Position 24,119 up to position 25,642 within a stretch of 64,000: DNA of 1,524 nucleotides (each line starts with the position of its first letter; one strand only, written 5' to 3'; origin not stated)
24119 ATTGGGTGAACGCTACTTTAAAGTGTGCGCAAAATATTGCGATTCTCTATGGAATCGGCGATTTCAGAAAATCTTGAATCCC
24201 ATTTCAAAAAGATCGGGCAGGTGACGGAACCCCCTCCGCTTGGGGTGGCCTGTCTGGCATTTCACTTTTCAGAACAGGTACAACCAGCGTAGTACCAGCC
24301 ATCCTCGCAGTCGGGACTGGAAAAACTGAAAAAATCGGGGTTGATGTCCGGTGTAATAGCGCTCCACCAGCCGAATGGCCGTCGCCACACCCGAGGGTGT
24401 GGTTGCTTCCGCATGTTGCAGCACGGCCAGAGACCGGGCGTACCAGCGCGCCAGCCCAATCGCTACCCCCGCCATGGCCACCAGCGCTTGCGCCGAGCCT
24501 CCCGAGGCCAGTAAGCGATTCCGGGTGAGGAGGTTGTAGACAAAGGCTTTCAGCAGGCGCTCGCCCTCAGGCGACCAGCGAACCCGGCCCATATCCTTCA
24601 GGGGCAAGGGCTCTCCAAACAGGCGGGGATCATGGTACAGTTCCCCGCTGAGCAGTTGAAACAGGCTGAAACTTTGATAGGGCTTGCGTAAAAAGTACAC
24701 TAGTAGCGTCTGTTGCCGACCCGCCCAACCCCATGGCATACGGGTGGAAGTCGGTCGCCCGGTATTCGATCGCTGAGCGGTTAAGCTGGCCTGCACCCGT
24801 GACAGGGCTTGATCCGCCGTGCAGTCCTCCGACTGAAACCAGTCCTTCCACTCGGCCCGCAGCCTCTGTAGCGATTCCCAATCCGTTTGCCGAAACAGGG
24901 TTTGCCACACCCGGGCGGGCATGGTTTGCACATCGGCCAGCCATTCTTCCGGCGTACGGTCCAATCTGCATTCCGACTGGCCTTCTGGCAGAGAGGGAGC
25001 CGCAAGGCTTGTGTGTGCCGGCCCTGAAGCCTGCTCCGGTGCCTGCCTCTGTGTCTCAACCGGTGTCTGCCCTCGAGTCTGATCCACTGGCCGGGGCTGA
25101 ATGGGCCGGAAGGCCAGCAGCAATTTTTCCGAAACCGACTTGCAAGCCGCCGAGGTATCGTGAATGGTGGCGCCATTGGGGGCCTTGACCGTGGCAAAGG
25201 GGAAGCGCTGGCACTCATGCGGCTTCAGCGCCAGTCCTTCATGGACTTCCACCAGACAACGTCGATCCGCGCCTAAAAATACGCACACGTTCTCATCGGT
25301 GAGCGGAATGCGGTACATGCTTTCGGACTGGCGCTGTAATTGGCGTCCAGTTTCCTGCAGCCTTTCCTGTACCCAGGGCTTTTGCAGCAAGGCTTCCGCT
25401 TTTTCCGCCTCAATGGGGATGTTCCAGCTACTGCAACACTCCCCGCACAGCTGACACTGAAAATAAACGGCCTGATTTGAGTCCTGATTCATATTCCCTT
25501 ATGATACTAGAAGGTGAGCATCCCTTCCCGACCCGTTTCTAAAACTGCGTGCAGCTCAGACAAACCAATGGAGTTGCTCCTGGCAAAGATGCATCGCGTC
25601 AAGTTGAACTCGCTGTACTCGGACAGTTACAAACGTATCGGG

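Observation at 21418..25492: Maf/DUF115 (MptE-like) putative glycosyltransferase in a non-flagellar neighbourhood with a YkgJ-type Cys-cluster protein and zinc-ribbon mini-proteins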

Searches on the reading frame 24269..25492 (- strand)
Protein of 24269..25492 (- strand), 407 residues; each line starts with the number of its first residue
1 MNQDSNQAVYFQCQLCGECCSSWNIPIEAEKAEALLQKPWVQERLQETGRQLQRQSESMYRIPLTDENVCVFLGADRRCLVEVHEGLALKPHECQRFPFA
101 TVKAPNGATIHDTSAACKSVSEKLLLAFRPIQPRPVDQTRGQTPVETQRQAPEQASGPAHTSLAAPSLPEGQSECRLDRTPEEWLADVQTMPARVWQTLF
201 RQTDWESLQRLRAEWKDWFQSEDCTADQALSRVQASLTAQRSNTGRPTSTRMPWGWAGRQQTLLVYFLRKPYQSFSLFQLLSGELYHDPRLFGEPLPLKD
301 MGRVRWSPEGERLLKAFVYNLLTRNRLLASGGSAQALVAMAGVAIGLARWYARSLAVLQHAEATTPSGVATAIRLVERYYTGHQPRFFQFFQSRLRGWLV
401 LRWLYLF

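Call 3: search_protein_families(library=pfam, proteins=[window:24269-25492:-], max_evalue=0.1)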
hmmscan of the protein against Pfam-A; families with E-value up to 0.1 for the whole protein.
window:24269-25492:- (407 aa): 1 family
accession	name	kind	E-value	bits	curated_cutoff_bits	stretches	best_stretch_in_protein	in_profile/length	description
PF03692.20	CxxCxxCC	-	1.2e-05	26.4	23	1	12-106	1-73/85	Putative zinc- or iron-chelating domain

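Call 4: search_protein_families(library=ncbifam, proteins=[window:24269-25492:-], max_evalue=0.1)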
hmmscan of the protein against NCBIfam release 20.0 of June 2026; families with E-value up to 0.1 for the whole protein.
window:24269-25492:- (407 aa): 1 family
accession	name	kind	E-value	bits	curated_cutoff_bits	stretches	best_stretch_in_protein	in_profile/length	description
NF038110.1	Lys_methyl_FliB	equivalog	3.6e-08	33.3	85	1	11-143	7-144/373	flagellin lysine-N-methylase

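Call 23: search_solved_structures(query=window:24269-25492:-, max_evalue=1)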
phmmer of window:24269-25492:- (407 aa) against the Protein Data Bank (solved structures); distinct sequences matched with E-value up to 1: 2.
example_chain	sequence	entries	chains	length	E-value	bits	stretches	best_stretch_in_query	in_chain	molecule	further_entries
9mlp_A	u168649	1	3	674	0.023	16.9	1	188-223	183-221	Cytoplasmic protein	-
3g7j_A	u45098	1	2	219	0.76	11.9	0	285-319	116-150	Glutathione transferase GST1-4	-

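Call 30: find_homologous_proteins(query=window:24269-25492:-, max_evalue=0.001)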
Query window:24269-25492:- (407 aa): 111 proteins with E <= 0.001 among 7252 candidates.
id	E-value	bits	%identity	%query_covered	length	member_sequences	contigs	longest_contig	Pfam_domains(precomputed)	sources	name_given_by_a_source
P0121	2.7e-277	937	100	100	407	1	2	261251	PF03692.21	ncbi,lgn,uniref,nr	ncbi:YkgJ family cysteine cluster protein [Vampirovibrio chlorellavorus]|uniref:YkgJ family cysteine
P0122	1.2e-193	662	74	100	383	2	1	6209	PF03692.21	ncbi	-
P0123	1.6e-190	652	74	99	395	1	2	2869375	-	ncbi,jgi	jgi:Fe-S-cluster containining protein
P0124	8.8e-186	636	73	100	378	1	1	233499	-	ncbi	-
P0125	1.5e-184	632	71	100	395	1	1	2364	PF03692.21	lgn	-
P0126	1.0e-176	606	69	100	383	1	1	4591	PF03692.21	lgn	-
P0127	7.0e-141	488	59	100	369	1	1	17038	PF03692.21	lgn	-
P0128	5.1e-129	449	53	99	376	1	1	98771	PF03692.21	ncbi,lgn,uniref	ncbi:YkgJ family cysteine cluster protein [Vampirovibrio sp.]|uniref:YkgJ family cysteine cluster pr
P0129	9.1e-129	448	55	98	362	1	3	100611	PF03692.21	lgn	-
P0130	1.6e-126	441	54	98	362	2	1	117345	PF03692.21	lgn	-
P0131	1.8e-126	441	54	99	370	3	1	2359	PF03692.21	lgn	-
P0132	9.6e-123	428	53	98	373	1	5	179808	PF03692.21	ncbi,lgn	-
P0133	5.1e-119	416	55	93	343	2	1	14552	-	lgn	-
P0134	1.9e-111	391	51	99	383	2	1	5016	PF03692.21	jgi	jgi:Fe-S-cluster containining protein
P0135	1.4e-110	388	50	97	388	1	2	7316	PF03692.21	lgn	-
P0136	1.0e-105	372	47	100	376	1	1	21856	PF03692.21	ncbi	-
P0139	5.3e-103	363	48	100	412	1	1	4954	PF03692.21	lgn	-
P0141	1.8e-101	358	46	98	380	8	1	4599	PF03692.21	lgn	-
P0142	2.2e-101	358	48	100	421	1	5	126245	PF03692.21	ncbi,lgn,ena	-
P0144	1.7e-100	355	46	99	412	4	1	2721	PF03692.21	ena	-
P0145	2.8e-99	351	47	99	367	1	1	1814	PF03692.21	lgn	-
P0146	3.0e-99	351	47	99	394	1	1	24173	PF03692.21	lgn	-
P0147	6.2e-99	350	48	99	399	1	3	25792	PF03692.21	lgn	-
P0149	1.3e-97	346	46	100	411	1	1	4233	PF03692.21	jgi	jgi:Fe-S-cluster containining protein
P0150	2.3e-97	345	47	100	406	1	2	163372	PF03692.21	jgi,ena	-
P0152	2.8e-97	344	44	98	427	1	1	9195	PF03692.21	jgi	jgi:Fe-S-cluster containining protein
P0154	2.8e-96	341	45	98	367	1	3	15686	PF03692.21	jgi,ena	jgi:Fe-S-cluster containining protein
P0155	1.1e-95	339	46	97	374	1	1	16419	PF03692.21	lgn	-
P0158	1.3e-93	332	43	98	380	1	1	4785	PF03692.21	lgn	-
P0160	1.5e-93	332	45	99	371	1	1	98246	PF03692.21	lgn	-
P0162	8.3e-93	330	45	97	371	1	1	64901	PF03692.21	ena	-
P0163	1.2e-91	326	46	95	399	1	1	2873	PF03692.21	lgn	-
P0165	7.0e-90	320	42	98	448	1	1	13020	PF03692.21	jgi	jgi:Fe-S-cluster containining protein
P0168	2.2e-87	312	41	96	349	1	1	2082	PF03692.21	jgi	jgi:hypothetical protein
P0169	1.8e-86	309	42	99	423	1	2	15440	PF03692.21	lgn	-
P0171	3.4e-86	308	41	98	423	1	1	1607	PF03692.21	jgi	jgi:Fe-S-cluster containining protein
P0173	1.0e-84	303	41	98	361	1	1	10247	PF03692.21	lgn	-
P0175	1.9e-81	292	42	98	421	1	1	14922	PF03692.21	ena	-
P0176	2.5e-80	289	41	99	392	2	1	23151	PF03692.21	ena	-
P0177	7.0e-80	287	41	99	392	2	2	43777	PF03692.21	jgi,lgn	jgi:Fe-S-cluster containining protein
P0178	6.9e-79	284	43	98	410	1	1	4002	PF03692.21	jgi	jgi:Fe-S-cluster containining protein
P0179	2.3e-78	282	39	87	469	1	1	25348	PF03692.21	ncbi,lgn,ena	-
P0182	1.0e-71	260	38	95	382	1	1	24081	PF03692.21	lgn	-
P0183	1.1e-71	260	38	96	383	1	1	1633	PF03692.21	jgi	jgi:Fe-S-cluster containining protein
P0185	2.5e-71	259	39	100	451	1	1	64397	PF03692.21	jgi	jgi:Fe-S-cluster containining protein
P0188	3.9e-67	245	35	96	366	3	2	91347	PF03692.21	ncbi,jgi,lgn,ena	-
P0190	1.4e-66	243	38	96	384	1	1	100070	PF03692.21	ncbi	-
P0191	6.1e-66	241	38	96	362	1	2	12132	PF03692.21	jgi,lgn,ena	jgi:Fe-S-cluster containining protein/histone H3/H4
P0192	8.2e-66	241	35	97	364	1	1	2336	PF03692.21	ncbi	-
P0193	5.6e-64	235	36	99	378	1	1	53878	PF03692.21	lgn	-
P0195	2.8e-63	232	35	100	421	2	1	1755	PF03692.21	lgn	-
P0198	9.6e-62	227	36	96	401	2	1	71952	PF03692.21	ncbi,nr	ncbi:MAG: YkgJ family cysteine cluster protein [Candidatus Melainabacteria bacterium]|nr:YkgJ family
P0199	4.0e-61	225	38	94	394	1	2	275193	PF03692.21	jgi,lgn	jgi:Fe-S-cluster containining protein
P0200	7.3e-61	224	37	97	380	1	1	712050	PF03692.21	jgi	-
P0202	5.5e-59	218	33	94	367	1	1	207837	PF03692.21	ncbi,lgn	-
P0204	1.4e-56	210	34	94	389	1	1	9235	PF03692.21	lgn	-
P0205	4.4e-55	205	32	98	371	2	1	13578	PF03692.21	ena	-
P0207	2.9e-53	199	33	95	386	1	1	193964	PF03692.21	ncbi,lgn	-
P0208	6.7e-53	198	34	98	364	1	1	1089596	PF03692.21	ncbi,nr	ncbi:MAG: YkgJ family cysteine cluster protein [Cyanobacteria bacterium]|nr:YkgJ family cysteine clu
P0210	3.4e-51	193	35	96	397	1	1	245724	PF03692.21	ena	-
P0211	1.1e-50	191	34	97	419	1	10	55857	PF03692.21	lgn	-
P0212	2.3e-50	190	31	95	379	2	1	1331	PF03692.21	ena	-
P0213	4.8e-50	189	32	99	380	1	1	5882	PF03692.21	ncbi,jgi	jgi:Fe-S-cluster containining protein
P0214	1.5e-49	187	30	99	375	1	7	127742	PF03692.21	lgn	-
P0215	1.2e-48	184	31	96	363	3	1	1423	PF03692.21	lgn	-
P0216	2.8e-48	183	33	99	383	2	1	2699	PF03692.21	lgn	-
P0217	6.1e-48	182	33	99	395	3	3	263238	PF03692.21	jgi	jgi:Fe-S-cluster containining protein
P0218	3.5e-47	179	30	94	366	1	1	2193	PF03692.21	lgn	-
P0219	3.9e-47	179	31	99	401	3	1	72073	PF03692.21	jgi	jgi:Fe-S-cluster containining protein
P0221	2.2e-46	177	31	94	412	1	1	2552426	PF03692.21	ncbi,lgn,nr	ncbi:MAG: YkgJ family cysteine cluster protein [Vampirovibrionales bacterium]|nr:YkgJ family cystein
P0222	1.1e-45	175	58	32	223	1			PF03692.21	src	-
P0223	1.6e-45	174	53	36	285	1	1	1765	PF03692.21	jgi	jgi:Fe-S-cluster containining protein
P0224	1.3e-41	161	31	99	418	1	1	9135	PF03692.21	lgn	-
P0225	7.2e-37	145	31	93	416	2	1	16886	PF03692.21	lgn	-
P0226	3.1e-33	133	29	96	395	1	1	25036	-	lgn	-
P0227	1.8e-32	131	30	97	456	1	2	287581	-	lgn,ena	-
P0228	4.0e-30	123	30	98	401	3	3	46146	-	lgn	-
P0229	5.3e-28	116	29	93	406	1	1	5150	-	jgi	jgi:Fe-S-cluster containining protein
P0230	7.1e-23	99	24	95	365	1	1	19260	PF03692.21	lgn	-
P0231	1.6e-22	98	25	97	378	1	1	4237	PF03692.21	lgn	-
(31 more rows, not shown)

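Call 40: predict_structure(alignment_id=A2)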
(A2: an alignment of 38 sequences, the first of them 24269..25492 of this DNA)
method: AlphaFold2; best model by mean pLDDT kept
length: 407 residues; sequences in the alignment: 38
mean_pLDDT: 87.4   pTM: 0.85
mean pLDDT of the five models: 87.4, 87.0, 86.7, 86.5, 85.9
residues with pLDDT >= 90: 303; 70-90: 33; 50-70: 34; < 50: 37
segments of 3 or more residues with pLDDT < 50: 1-4, 148-150, 157-169, 171-180
pLDDT, mean of each block of 10 residues (from residue 1): 64 87 87 98 98 96 94 95 94 91 95 95 96 81 51 50 48 44 64 97 97 96 96 90 57 82 96 97 96 97 97 98 97 98 98 98 98 96 91 97 84
secondary structure, 60 per line:
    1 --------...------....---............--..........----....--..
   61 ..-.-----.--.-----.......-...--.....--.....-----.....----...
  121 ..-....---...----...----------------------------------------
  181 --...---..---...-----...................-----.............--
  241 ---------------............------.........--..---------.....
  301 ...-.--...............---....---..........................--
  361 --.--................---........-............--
elements in order: E9-11 H18-21 E25-28 H29-36 H39-48 E53-56 E59-62 H80-85 H92-96 E99-103 E109-113 H118-122 H124-127 E131-133 E194-196 E202-204 H205-220 H226-238 H256-267 H274-282 H298-303 H308-322 H326-329 H334-358 H366-381 H385-392 H394-405

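Call 47: fold_search(model_id=the predicted structure, library=pdb)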
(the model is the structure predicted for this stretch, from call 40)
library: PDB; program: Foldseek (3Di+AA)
matches with E <= 10: 111; with E <= 0.001: 0
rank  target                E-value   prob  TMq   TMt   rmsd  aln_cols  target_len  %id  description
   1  8osh_B                1.0e+00  0.25  0.14  0.18  17.5       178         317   11  AAA+ motor subunit ChlI of magnesium chelatase, pentamer spring-washer-like conformation (released 2023-09-06)
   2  8j2w_A                1.5e+00  0.03  0.10  0.11  13.0       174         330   16  Saccharothrix syringae photocobilins protein, dark state (released 2024-04-10)
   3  4zhj_B                1.9e+00  0.03  0.10  0.04  20.5       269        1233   11  Crystal Structure of the Catalytic Subunit of Magnesium Chelatase (released 2015-08-26)
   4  9k3a_A                2.7e+00  0.06  0.13  0.06  20.6       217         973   12  Cyanophage A4 pre-ejectosome with C1 symmetry (released 2025-04-09)
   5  4ywt_C                2.7e+00  0.02  0.09  0.09  27.5       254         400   12  Crystal structure of full-length glypican-1 core protein after controlled crystal dehydration to 87% relative humidity (released 2015-07-29)
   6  6x3f_A                2.9e+00  0.02  0.10  0.10  18.1       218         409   15  hEAAT3-IFS-Apo (released 2021-03-17)
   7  4w8k_B                3.0e+00  0.06  0.18  0.22  16.9       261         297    9  Crystal structure of a putative Cas1 enzyme from Vibrio phage ICP1 (released 2014-09-17)
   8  5efy_A                3.0e+00  0.05  0.11  0.20  13.4       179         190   12  Apo-form of SCO3201 (released 2016-11-16)
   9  8xoq_A                3.0e+00  0.02  0.10  0.15  17.9       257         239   12  Human Calcium and Integrin Binding Protein 2 (CIB2) Fusion to TMC1 CBD-1 domain at 2.4 Angstroms resolution (released 2025-01-15)
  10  4m7c_B                3.2e+00  0.02  0.09  0.15  17.1       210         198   13  Crystal structure of the TRF2-binding motif of SLX4 in complex with the TRFH domain of TRF2 (released 2013-09-25)
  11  9qk2_B                3.2e+00  0.01  0.10  0.07  20.9       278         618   14  Structure of the Complement classical and lectin pathway C3 convertase in complex with substrate C3 (released 2025-12-24)
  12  5gjq_H                3.3e+00  0.15  0.11  0.12  10.0        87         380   14  Structure of the human 26S proteasome bound to USP14-UbAl (released 2016-08-17)
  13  6fhs_D                3.3e+00  0.08  0.13  0.12  18.2       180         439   15  CryoEM Structure of INO80core (released 2018-04-25)
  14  9fw7                  3.3e+00  0.03  0.11  0.19  16.6       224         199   13  Retroaldolase 32 (RAD32) (released 2025-07-09)
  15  9e2z_3                3.5e+00  0.08  0.16  0.10  20.1       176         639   13  Cryo-EM structure of human CMG helicase stalled at G4-containing DNA template (released 2025-03-26)
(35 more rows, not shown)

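Call 58: find_encoding_contigs(protein=P0208, flank=10000, max_places=1)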
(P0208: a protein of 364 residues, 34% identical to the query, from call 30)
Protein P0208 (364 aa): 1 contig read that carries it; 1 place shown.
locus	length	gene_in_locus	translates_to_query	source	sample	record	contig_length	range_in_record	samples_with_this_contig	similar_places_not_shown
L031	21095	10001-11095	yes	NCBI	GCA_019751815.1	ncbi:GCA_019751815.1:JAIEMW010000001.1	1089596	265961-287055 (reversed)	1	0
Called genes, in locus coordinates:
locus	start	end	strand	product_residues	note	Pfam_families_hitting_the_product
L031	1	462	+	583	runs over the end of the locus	-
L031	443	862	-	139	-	PF09969:DUF2203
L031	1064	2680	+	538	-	PF01645:Glu_synthase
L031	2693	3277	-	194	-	PF00156:Pribosyltran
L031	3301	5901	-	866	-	PF01368:DHH, PF02272:DHHA1, PF17768:RecJ_OB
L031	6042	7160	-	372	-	PF04055:Radical_SAM, PF12544:LAM_C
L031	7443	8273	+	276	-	PF00702:Hydrolase, PF08282:Hydrolase_3, PF05116:S6PP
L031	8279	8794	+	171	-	PF02542:YgbB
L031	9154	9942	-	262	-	PF01790:LGT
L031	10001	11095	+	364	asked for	PF03692:CxxCxxCC (weak)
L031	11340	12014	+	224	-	-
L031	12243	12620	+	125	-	-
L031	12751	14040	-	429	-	PF01180:DHO_dh, PF01207:Dus (weak), PF00037:Fer4 (faint), PF12797:Fer4_2 (faint), PF14697:Fer4_21, PF12838:Fer4_7 (weak)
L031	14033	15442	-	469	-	PF14691:Fer4_20, PF01266:DAO (weak), PF01494:FAD_binding_3 (weak), PF07992:Pyr_redox_2, PF12831:FAD_oxidored (weak), PF13450:NAD_binding_8, PF13738:Pyr_redox_3, PF00070:Pyr_redox (weak), +4 more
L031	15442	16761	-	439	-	PF00202:Aminotran_3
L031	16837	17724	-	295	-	PF00795:CN_hydrolase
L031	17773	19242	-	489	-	PF01979:Amidohydro_1, PF07969:Amidohydro_3 (weak)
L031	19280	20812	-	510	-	PF00171:Aldedh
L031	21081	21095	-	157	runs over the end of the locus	-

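Call 59: find_encoding_contigs(protein=P0221, flank=10000, max_places=1)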
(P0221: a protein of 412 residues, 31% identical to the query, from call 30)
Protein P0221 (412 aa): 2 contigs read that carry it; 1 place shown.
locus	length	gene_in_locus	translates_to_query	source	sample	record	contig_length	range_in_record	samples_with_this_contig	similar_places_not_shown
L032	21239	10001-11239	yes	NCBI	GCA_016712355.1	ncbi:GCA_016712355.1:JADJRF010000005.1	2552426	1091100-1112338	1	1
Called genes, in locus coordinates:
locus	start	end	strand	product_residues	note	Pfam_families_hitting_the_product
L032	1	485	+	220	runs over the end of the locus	-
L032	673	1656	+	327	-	-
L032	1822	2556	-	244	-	-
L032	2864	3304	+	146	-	-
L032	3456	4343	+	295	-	-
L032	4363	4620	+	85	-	-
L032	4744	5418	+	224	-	PF01177:Asp_Glu_race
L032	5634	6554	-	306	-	-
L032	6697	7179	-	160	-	-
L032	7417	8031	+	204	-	PF00440:TetR_N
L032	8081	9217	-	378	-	PF00016:RuBisCO_large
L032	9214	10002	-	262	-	PF01790:LGT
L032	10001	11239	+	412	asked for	PF03692:CxxCxxCC (weak)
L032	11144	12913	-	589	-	PF01594:AI-2E_transport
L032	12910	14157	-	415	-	PF01594:AI-2E_transport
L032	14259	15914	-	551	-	PF02789:Peptidase_M17_N, PF00883:Peptidase_M17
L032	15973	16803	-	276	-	-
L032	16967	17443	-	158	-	-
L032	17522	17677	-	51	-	-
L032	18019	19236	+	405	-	PF24568:CC_PcsB (weak), PF01551:Peptidase_M23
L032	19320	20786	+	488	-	PF07719:TPR_2 (faint), PF13174:TPR_6 (faint), PF13181:TPR_8 (faint), PF24575:TPR_Slam (weak), PF14559:TPR_19 (weak), PF00413:Peptidase_M10, PF00515:TPR_1 (weak), PF13371:TPR_9 (weak), +4 more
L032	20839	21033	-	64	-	-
